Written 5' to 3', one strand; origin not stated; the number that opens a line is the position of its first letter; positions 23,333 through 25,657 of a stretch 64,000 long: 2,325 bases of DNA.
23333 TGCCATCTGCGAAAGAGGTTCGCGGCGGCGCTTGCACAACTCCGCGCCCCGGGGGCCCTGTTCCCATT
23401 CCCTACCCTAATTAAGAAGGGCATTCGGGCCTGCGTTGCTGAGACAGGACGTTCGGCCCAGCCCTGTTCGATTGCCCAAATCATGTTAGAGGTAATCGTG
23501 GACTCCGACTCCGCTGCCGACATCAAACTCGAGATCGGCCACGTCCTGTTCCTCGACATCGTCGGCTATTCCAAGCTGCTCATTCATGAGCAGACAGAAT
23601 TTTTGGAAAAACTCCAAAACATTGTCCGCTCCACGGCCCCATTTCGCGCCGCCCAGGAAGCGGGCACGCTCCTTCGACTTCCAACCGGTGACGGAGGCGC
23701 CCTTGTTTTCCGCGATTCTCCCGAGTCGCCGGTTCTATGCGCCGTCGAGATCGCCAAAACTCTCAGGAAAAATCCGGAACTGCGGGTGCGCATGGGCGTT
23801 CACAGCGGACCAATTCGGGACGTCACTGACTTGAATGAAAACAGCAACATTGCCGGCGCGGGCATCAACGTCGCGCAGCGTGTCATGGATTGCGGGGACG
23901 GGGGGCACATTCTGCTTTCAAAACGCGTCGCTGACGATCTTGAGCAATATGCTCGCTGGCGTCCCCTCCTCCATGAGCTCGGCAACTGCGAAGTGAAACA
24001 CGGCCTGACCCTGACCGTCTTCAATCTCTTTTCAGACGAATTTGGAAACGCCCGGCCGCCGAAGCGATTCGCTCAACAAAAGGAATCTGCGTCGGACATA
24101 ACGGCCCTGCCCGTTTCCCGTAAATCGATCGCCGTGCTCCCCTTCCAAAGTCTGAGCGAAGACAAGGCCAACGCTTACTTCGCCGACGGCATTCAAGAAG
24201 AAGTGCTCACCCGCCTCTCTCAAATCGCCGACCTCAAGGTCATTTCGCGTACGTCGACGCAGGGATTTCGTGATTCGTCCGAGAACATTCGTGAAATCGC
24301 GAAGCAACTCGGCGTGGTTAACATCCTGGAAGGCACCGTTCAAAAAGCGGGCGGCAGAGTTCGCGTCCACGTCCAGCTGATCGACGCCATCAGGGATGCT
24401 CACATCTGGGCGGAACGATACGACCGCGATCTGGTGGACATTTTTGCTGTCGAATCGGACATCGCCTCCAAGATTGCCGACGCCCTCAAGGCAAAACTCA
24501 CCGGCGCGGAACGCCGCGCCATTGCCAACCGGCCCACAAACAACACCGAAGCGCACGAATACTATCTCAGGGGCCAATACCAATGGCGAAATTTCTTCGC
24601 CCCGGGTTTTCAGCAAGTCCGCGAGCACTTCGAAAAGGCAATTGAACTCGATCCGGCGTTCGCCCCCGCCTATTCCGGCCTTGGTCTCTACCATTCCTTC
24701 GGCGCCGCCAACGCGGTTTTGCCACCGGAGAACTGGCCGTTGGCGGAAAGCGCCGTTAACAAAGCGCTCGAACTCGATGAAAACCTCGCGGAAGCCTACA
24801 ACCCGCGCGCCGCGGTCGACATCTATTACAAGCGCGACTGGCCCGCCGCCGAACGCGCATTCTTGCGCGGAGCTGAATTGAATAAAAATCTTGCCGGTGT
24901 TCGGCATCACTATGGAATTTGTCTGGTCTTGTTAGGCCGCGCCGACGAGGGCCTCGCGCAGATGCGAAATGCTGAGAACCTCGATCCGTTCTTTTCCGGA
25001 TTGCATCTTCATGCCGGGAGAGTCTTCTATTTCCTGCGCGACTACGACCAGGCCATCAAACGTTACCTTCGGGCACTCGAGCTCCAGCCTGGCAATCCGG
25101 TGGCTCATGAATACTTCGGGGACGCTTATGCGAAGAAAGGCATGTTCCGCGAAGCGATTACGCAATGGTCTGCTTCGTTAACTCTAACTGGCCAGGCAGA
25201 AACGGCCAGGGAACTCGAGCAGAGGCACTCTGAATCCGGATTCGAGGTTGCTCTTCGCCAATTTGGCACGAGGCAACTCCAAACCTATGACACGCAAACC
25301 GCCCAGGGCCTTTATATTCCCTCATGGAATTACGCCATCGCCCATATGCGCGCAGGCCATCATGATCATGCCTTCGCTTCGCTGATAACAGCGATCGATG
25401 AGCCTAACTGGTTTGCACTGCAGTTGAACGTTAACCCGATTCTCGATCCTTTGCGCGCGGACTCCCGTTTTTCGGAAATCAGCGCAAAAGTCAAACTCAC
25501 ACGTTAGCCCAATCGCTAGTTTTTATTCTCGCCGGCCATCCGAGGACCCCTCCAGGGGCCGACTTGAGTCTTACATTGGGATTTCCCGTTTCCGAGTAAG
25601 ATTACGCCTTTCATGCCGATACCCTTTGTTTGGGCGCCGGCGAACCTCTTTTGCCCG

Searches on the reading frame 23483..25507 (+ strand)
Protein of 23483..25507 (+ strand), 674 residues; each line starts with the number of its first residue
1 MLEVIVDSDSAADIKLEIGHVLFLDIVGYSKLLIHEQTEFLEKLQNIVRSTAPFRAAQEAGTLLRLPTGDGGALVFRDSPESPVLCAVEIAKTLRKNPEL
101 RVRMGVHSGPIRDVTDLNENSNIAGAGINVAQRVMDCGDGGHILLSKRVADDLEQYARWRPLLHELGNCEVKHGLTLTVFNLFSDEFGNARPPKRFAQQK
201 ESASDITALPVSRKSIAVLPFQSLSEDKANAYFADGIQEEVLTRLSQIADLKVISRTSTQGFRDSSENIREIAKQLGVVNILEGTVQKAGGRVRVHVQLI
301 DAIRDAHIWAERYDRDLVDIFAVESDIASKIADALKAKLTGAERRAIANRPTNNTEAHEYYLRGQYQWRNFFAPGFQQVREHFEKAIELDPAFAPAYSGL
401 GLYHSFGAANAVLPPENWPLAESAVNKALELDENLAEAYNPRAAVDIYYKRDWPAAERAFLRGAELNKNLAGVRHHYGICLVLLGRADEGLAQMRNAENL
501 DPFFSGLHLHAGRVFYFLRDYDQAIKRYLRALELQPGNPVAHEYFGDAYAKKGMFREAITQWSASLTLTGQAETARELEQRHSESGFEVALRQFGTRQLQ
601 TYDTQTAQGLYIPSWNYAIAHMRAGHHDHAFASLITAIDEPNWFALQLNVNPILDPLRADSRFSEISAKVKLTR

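Call 4: search_protein_families(library=pfam, proteins=[window:23483-25507:+], max_evalue=0.01)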
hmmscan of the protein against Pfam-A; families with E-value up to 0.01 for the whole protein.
window:23483-25507:+ (674 aa): 12 families
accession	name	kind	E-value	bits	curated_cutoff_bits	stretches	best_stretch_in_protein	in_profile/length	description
PF13414.12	TPR_11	-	4.7e-13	49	26.8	1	512-553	1-42/42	TPR repeat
PF07719.23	TPR_2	-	3.6e-12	45.8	27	1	508-538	4-34/34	Tetratricopeptide repeat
PF13431.12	TPR_17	-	1.4e-11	44.1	24.4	1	528-559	2-33/34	Tetratricopeptide repeat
PF00515.34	TPR_1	-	8.1e-08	32.2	27.8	0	512-538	8-34/34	Tetratricopeptide repeat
PF13181.12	TPR_8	-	1.1e-07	31.9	25.7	0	509-537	5-33/34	Tetratricopeptide repeat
PF14559.12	TPR_19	-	1.9e-06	28.5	25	1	520-559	6-45/68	Tetratricopeptide repeat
PF13432.12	TPR_16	-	5.2e-05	24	32.7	1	511-562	3-53/65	Tetratricopeptide repeat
PF13428.12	TPR_14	-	7.3e-05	23.5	23.5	1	507-546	3-42/44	Tetratricopeptide repeat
PF00211.25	Guanylate_cyc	-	0.00012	22.1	21.9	1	92-172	90-171/183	Adenylate and Guanylate cyclase catalytic domain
PF13176.12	TPR_7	-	0.00036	20.9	27.9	0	511-539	5-35/36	Tetratricopeptide repeat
PF13424.12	TPR_12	-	0.00056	20.5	30.1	0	510-559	8-65/77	Tetratricopeptide repeat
PF17680.6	FlgO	-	0.0022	18.3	22.6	1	213-302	17-112/130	FlgO protein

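Call 5: search_protein_families(library=ncbifam, proteins=[window:23483-25507:+], max_evalue=0.01)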
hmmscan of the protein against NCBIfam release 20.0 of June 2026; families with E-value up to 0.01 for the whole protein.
window:23483-25507:+ (674 aa): 13 families
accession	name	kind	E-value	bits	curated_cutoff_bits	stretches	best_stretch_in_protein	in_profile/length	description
TIGR04510.1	mod_pep_cyc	subfamily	3.5e-10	39.1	400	1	268-592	306-620/814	putative peptide modification system cyclase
TIGR02521.1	type_IV_pilW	equivalog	1.6e-09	37.7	154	1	418-558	47-188/234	type IV pilus biogenesis/stability protein PilW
TIGR00990.1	3a0801s09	subfamily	7.1e-09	34.8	757.25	1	422-569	351-497/615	mitochondrial import receptor subunit TOM70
NF040959.1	MamA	equivalog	5.5e-08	32.5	200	1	423-534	92-202/204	magnetosome protein MamA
NF009037.0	PRK12370.1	equivalog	5.7e-08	31.6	589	1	212-526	120-427/553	HilA/EilA family virulence transcriptional regulator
TIGR02800.1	propeller_TolB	equivalog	4.3e-07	29.2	343.15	1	199-343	8-152/418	Tol-Pal system beta propeller repeat protein TolB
TIGR02917.1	PEP_TPR_lipo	equivalog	9.6e-07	27.1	312.2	1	446-570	372-496/899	XrtA/PEP-CTERM system TPR-repeat protein PrsT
NF047558.1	TPR_END_plus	domain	1.1e-06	28.5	32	1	615-666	3-54/56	TPR end-of-group domain-containing protein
NF033762.1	social_mot_Tgl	equivalog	1.4e-06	27.9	225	1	462-570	56-167/252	social motility TPR repeat lipoprotein Tgl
TIGR02552.1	LcrH_SycD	equivalog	1.9e-06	27.6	104.8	1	509-582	56-129/136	SycD/LcrH family type III secretion system chaperone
NF008391.2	PRK11189.1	equivalog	6.7e-06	25.8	250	1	379-457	84-153/297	lipoprotein NlpI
NF053779.1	BT3442_fam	equivalog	0.0038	16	940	1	508-565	105-168/563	BT3442 family protein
NF007540.1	PRK10153.1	equivalog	0.007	15.3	400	0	228-402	220-386/516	lysine decarboxylation/transport transcriptional activator CadC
